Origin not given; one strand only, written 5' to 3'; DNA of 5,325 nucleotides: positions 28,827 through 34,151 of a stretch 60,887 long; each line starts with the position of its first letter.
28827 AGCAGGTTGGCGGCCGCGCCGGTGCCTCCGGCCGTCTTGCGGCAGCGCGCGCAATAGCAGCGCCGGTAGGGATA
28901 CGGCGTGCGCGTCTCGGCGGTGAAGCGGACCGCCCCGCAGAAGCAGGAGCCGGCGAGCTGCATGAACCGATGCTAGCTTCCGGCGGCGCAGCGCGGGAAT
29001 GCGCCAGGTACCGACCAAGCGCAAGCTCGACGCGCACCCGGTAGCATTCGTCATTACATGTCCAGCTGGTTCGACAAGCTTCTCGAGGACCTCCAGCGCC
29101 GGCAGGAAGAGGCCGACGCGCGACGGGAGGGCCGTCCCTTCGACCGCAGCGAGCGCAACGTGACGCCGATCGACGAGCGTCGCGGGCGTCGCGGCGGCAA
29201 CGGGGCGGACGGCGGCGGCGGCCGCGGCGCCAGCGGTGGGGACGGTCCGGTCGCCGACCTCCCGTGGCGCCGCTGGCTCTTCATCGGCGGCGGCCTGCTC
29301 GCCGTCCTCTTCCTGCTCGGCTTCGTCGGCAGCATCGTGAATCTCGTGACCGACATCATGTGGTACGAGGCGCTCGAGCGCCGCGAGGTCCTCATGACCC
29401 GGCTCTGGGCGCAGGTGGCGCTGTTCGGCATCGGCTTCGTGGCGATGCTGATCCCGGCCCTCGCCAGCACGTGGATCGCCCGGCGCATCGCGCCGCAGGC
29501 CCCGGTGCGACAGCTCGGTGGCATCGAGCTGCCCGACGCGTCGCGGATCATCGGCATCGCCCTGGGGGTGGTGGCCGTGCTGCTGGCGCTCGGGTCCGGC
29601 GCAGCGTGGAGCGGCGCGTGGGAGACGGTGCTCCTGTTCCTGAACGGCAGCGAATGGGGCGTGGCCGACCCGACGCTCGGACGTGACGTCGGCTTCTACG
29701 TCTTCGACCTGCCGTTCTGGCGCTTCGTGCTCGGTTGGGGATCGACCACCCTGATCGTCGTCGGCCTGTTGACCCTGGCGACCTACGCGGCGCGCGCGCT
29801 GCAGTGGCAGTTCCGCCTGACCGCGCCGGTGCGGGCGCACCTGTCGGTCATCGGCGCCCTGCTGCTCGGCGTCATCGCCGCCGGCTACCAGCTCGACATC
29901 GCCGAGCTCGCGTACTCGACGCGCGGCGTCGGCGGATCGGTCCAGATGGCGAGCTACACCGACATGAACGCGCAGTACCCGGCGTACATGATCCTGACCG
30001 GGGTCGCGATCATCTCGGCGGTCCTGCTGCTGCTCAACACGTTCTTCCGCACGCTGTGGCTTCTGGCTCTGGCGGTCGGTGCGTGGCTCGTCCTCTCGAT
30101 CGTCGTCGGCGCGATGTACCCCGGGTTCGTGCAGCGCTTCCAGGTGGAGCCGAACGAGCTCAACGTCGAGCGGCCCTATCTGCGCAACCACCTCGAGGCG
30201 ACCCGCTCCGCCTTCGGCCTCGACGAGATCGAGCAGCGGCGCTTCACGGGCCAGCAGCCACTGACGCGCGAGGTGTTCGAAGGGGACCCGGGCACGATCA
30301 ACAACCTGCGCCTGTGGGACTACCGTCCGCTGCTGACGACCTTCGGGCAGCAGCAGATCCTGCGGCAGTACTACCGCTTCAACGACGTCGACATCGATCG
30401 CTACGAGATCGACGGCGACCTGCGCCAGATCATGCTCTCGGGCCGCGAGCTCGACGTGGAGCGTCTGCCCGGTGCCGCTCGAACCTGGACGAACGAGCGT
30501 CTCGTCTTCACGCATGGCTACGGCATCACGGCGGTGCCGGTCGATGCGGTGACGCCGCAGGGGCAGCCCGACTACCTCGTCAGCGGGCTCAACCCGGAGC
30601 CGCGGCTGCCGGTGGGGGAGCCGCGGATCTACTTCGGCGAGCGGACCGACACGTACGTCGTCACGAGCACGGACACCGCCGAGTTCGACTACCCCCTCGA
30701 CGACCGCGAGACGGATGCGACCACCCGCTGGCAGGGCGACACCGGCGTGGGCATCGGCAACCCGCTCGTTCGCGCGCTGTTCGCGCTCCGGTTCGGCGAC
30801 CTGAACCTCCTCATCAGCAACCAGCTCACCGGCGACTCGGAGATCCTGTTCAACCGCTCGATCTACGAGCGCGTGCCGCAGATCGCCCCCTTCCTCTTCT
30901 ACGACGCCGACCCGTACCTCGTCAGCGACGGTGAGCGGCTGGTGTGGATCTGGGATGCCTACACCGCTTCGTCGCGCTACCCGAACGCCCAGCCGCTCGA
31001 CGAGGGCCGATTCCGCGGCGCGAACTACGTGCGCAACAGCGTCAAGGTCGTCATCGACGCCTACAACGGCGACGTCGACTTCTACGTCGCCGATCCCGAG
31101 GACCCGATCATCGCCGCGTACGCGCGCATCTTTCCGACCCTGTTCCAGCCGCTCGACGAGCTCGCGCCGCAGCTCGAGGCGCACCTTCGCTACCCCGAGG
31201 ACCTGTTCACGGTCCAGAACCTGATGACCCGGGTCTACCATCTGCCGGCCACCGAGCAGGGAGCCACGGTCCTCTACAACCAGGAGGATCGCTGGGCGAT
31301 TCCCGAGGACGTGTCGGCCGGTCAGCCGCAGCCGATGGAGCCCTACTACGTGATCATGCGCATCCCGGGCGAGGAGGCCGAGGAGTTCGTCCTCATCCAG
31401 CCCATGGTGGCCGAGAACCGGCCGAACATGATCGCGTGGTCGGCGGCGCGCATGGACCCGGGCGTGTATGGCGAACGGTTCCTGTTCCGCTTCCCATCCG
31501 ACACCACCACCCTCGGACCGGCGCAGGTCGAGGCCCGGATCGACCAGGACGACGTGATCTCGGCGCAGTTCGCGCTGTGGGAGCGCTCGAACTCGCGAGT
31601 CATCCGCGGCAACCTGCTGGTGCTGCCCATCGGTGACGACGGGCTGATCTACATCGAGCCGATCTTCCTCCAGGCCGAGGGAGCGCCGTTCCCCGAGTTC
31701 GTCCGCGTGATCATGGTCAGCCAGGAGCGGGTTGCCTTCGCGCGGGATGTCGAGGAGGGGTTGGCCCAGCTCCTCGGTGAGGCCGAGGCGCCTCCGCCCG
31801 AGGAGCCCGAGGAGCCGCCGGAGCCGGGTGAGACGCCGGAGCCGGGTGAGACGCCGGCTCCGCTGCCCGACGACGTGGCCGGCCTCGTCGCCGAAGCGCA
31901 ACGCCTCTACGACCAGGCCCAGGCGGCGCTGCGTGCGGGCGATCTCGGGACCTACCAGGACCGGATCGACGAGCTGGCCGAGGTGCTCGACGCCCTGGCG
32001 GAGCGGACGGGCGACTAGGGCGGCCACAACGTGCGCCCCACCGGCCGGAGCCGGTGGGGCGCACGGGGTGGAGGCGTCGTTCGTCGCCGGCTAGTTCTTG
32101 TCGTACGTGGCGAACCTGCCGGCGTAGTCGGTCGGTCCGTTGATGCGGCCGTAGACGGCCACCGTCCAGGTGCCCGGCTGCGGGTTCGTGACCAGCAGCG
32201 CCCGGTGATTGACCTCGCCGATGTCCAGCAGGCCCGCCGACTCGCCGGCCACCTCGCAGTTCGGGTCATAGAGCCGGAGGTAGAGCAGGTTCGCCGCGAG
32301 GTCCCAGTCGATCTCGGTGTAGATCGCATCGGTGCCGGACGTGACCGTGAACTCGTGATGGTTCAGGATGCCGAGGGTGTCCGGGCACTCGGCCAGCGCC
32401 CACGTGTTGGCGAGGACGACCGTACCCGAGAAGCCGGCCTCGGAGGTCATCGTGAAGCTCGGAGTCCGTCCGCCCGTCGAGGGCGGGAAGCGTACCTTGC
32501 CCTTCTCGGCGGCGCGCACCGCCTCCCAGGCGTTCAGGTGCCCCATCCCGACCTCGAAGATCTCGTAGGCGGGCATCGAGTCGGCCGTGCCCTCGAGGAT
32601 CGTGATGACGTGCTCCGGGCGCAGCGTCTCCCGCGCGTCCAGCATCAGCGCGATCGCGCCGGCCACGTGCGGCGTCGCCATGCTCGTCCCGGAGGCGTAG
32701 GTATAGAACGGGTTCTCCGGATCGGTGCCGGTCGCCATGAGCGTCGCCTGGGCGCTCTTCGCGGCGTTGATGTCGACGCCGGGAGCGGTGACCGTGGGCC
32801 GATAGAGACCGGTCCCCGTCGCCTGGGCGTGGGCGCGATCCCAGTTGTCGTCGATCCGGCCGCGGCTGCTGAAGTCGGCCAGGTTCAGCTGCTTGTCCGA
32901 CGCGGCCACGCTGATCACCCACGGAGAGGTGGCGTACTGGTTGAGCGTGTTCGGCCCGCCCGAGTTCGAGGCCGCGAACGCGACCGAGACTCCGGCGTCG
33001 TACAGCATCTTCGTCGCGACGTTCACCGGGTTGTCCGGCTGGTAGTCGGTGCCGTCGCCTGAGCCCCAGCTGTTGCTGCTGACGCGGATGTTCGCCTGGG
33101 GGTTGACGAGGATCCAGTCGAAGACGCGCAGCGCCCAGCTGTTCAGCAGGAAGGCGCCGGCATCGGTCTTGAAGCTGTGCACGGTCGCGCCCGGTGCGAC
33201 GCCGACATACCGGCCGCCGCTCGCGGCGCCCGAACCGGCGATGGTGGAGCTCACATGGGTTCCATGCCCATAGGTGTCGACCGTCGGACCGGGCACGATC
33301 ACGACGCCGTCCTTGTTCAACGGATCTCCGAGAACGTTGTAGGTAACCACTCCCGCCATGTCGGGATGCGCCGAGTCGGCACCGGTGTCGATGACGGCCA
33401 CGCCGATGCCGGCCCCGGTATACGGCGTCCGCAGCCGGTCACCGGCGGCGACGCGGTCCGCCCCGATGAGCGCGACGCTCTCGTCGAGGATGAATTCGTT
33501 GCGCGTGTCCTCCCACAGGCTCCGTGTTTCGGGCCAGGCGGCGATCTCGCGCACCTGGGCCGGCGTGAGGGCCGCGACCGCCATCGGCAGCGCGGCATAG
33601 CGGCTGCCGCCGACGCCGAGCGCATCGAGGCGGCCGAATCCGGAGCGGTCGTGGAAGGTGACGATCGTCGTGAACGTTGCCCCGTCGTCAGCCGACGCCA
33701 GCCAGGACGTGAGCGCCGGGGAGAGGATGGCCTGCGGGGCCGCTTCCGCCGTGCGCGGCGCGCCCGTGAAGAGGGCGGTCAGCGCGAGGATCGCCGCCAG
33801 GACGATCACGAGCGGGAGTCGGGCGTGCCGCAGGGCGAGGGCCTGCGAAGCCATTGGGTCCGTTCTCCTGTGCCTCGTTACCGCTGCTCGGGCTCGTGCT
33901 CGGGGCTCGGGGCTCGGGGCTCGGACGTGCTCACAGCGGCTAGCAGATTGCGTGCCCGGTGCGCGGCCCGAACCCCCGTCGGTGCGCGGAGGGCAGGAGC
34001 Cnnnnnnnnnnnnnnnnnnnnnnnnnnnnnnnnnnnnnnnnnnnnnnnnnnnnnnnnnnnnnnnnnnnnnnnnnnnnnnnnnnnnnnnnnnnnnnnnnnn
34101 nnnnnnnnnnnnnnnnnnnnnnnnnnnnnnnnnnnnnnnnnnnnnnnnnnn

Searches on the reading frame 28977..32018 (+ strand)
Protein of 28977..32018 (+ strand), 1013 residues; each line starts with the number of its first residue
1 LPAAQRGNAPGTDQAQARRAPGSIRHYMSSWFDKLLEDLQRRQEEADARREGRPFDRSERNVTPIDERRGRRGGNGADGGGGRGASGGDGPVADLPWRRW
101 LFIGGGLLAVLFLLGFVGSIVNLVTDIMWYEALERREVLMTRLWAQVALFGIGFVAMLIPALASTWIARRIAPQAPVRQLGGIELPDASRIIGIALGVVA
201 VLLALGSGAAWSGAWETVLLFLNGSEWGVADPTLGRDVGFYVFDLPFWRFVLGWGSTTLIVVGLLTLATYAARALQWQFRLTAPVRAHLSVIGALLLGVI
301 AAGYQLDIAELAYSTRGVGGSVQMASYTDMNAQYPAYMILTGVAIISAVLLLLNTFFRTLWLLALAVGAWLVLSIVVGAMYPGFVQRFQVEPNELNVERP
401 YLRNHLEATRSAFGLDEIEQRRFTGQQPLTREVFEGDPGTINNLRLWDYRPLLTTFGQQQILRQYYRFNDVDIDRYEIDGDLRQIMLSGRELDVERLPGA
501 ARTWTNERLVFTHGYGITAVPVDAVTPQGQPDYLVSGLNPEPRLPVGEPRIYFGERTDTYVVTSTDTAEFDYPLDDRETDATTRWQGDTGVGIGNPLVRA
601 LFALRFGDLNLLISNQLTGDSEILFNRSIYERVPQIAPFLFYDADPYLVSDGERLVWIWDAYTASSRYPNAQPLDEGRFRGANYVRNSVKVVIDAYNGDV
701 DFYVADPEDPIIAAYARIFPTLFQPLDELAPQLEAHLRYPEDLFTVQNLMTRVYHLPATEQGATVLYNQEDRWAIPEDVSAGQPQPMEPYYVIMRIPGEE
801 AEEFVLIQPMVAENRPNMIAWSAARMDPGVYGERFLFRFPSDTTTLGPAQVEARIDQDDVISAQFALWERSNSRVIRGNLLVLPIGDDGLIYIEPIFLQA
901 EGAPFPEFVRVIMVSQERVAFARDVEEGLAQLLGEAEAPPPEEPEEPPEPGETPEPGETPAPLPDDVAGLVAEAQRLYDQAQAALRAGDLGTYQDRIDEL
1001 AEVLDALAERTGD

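Call 71: search_protein_families(library=pfam, proteins=[window:28977-32018:+], max_evalue=0.00001)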
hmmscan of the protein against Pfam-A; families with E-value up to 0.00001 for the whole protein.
window:28977-32018:+ (1013 aa): 1 family
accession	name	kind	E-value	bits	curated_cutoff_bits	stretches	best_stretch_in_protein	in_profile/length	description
PF03699.18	UPF0182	-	4.6e-262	872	27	1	107-868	5-770/770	Uncharacterised protein family (UPF0182)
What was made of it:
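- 28977..32018 (+): UPF0182-family large membrane protein, the first gene of the conserved non-purine set (start codon not refined). Pfam UPF0182, E 4.6e-262 (call 71).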

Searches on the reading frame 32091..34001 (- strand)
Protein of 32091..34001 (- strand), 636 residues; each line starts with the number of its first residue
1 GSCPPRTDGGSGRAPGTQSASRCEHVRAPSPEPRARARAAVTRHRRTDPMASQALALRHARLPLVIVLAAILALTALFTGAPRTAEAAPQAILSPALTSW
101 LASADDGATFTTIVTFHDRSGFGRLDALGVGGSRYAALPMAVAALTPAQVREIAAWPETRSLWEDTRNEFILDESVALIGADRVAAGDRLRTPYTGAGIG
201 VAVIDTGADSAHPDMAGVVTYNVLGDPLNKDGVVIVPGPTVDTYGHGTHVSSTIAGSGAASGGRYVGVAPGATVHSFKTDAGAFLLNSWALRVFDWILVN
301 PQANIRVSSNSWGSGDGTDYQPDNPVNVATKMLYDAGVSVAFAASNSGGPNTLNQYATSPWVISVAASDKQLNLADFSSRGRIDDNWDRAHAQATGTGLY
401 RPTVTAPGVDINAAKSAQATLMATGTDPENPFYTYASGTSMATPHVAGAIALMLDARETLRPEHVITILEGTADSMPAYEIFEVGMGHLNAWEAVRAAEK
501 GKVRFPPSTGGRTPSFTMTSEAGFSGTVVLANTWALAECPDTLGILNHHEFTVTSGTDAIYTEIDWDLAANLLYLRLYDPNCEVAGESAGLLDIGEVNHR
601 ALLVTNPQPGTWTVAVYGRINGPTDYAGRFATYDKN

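Call 71: search_protein_families(library=pfam, proteins=[window:32091-34001:-], max_evalue=0.00001)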
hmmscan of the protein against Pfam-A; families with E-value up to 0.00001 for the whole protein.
window:32091-34001:- (636 aa): 1 family
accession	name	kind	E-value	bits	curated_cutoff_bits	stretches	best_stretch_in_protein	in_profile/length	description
PF00082.27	Peptidase_S8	-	7.2e-42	144.1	21.8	1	196-487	1-288/288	Subtilase family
